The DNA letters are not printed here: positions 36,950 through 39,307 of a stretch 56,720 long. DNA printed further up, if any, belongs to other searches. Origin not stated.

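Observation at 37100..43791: Translationally coupled four-gene envelope-to-sigma54 module: CarboxypepD_reg barrel, PDZ histidine kinase, periplasmic CarboxypepD_reg protein, NtrC-type regulator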

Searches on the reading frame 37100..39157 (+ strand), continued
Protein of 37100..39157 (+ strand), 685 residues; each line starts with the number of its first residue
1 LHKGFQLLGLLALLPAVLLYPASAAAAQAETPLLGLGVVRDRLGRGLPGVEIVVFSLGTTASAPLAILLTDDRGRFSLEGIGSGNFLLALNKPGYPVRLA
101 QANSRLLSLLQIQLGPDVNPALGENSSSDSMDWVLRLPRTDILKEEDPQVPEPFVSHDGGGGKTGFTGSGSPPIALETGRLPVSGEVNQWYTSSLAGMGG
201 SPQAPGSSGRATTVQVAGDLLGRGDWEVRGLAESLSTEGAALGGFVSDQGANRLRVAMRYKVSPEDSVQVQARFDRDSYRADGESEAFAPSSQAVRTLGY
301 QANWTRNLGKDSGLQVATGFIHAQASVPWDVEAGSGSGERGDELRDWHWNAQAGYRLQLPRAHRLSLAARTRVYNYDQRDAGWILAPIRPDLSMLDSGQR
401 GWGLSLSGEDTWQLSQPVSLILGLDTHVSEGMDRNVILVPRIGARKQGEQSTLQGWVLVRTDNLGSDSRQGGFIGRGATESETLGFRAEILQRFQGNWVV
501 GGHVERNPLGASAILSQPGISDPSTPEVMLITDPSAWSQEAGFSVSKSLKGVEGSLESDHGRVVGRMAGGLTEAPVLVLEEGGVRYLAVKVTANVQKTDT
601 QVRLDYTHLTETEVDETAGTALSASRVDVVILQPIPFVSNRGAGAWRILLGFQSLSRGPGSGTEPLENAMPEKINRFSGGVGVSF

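Call 75: fold_search(model_id=the predicted structure, library=pdb)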
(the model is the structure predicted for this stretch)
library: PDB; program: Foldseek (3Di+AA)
matches with E <= 10: 739; with E <= 0.001: 179
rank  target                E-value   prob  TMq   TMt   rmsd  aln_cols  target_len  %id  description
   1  9nn6_A                4.9e-11  1.00  0.36  0.38  12.9       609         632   10  E. coli Cir in Complex with the RBD of Microcin V (released 2025-09-24)
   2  5out                  5.5e-10  1.00  0.35  0.34  17.3       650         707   11  CRYSTAL STRUCTURE OF THE FERRIC ENTEROBACTIN RECEPTOR (PFEA) MUTANT (G324V) FROM PSEUDOMONAS AERUGINOSA (released 2018-09-05)
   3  5fr8_A                7.6e-10  1.00  0.37  0.36  15.2       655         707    9  Crystal structure of the siderophore receptor PirA from Acinetobacter baumannii (released 2016-05-11)
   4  5mzs                  7.9e-10  1.00  0.41  0.40  13.2       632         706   12  Crystal structure of the ferric enterobactin receptor (PfeA) mutant (R480A_Q482A) from Pseudomonas aeruginosa (released 2018-02-14)
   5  5m9b                  8.3e-10  1.00  0.44  0.43  12.3       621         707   12  Crystal structure of the ferric enterobactin receptor (PfeA) from Pseudomonas aeruginosa (released 2018-02-21)
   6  1fep                  1.2e-09  1.00  0.42  0.42  11.7       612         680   11  FERRIC ENTEROBACTIN RECEPTOR (released 1999-01-13)
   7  9a2z_MODEL_1_A        1.6e-09  1.00  0.38  0.35  18.7       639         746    9  Model of E. coli FepA by in-cell photo-crosslinking MS and deep learning (released 2023-02-24)
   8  2gsk_A                1.8e-09  1.00  0.41  0.47  10.6       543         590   11  Structure of the BtuB:TonB Complex (released 2006-06-13)
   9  5fp2_A                2.5e-09  1.00  0.34  0.45  15.2       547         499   11  Crystal structure of the siderophore receptor PirA from Pseudomonas aeruginosa (released 2015-12-09)
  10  2hdf                  3.1e-09  1.00  0.40  0.45  20.6       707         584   10  Crystal structure of the Colicin I receptor Cir from E.coli (released 2007-05-08)
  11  1ujw_A                3.9e-09  1.00  0.40  0.46  10.8       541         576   12  Structure of the complex between BtuB and Colicin E3 Receptor binding domain (released 2003-11-25)
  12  2hdi_A                4.1e-09  1.00  0.35  0.39  14.5       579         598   12  Crystal structure of the Colicin I receptor Cir from E.coli in complex with receptor binding domain of Colicin Ia. (released 2007-05-08)
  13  5fp2_B                4.4e-09  1.00  0.39  0.48  11.5       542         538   12  Crystal structure of the siderophore receptor PirA from Pseudomonas aeruginosa (released 2015-12-09)
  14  1nqf                  6.8e-09  1.00  0.39  0.46  11.1       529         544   10  OUTER MEMBRANE COBALAMIN TRANSPORTER (BTUB) FROM E. COLI, METHIONINE SUBSTIUTION CONSTRUCT FOR SE-MET SAD PHASING (released 2003-04-29)
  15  1nqh                  8.1e-09  1.00  0.34  0.39  22.2       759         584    9  OUTER MEMBRANE COBALAMIN TRANSPORTER (BTUB) FROM E. COLI, WITH BOUND CALCIUM AND CYANOCOBALAMIN (VITAMIN B12) SUBSTRATE (released 2003-04-29)
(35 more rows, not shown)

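Call 78: find_encoding_contigs(protein=P0047, flank=6000, max_places=1)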
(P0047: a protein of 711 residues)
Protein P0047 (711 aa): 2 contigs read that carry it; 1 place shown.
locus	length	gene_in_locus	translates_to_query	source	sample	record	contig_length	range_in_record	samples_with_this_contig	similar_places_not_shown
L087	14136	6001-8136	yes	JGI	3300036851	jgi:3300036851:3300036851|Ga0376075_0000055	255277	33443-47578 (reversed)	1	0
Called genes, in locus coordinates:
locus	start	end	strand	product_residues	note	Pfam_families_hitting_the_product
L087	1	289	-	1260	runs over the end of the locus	PF27156:RP005_N, PF07992:Pyr_redox_2 (weak)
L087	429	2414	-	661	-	PF01520:Amidase_3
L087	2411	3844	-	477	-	PF01425:Amidase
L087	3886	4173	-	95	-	PF02686:GatC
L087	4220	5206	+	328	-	-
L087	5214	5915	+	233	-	PF00730:HhH-GPD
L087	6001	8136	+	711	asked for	PF13620:CarboxypepD_reg (weak)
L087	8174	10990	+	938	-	PF13180:PDZ_2, PF17820:PDZ_6 (weak), PF00989:PAS, PF08448:PAS_4, PF13188:PAS_8 (weak), PF13426:PAS_9, PF00512:HisKA, PF02518:HATPase_c, +2 more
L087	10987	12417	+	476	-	PF00072:Response_reg, PF00158:Sigma54_activat, PF14532:Sigma54_activ_2, PF07728:AAA_5, PF25601:AAA_lid_14, PF02954:HTH_8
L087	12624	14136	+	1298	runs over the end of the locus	PF13620:CarboxypepD_reg, PF13715:CarbopepD_reg_2, PF07715:Plug, PF25183:OMP_b-brl_4, PF00593:TonB_dep_Rec_b-barrel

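Call 79: find_encoding_contigs(protein=P0065, flank=6000, max_places=1)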
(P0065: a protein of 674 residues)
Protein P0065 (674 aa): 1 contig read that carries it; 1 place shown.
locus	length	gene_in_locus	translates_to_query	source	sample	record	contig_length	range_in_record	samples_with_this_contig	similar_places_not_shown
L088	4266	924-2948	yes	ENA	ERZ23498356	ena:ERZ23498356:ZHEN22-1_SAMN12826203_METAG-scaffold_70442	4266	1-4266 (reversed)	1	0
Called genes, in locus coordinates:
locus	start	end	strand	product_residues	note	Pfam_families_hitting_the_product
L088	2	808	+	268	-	?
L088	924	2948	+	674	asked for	PF13620:CarboxypepD_reg, PF00593:TonB_dep_Rec_b-barrel (weak)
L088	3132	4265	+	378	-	?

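Call 80: find_encoding_contigs(protein=P0118, flank=6000, max_places=1)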
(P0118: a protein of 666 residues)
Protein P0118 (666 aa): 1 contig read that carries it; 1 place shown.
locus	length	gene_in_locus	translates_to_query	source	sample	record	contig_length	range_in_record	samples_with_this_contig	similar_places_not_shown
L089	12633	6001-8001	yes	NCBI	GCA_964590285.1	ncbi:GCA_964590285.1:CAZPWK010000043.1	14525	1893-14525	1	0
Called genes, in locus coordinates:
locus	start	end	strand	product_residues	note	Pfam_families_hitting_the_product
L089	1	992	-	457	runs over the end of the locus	PF00919:UPF0004, PF04055:Radical_SAM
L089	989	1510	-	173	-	PF00731:AIRC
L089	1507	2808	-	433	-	PF02844:GARS_N, PF01071:GARS_A, PF02655:ATP-grasp_3 (weak), PF02843:GARS_C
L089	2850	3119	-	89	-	PF09723:Zn_ribbon_8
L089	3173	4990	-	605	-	PF01476:LysM (faint), PF01520:Amidase_3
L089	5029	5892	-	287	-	-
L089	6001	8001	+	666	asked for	PF13620:CarboxypepD_reg (weak)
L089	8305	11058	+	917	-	PF17820:PDZ_6 (faint), PF00989:PAS, PF08448:PAS_4, PF12860:PAS_7 (weak), PF13188:PAS_8 (weak), PF13426:PAS_9, PF00512:HisKA, PF02518:HATPase_c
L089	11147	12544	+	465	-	PF00072:Response_reg, PF00158:Sigma54_activat, PF14532:Sigma54_activ_2, PF07728:AAA_5, PF25601:AAA_lid_14, PF02954:HTH_8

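Call 84: search_protein_families(library=ncbifam, proteins=[window:37100-39157:+], max_evalue=0.001)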
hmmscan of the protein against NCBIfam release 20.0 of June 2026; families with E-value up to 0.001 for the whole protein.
window:37100-39157:+ (685 aa): 0 families

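Call 89: search_protein_families(library=pfam, proteins=[L087:4220-5206:+], max_evalue=1)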
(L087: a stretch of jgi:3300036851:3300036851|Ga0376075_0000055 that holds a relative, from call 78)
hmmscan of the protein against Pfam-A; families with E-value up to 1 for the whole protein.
L087:4220-5206:+ (328 aa): 0 families
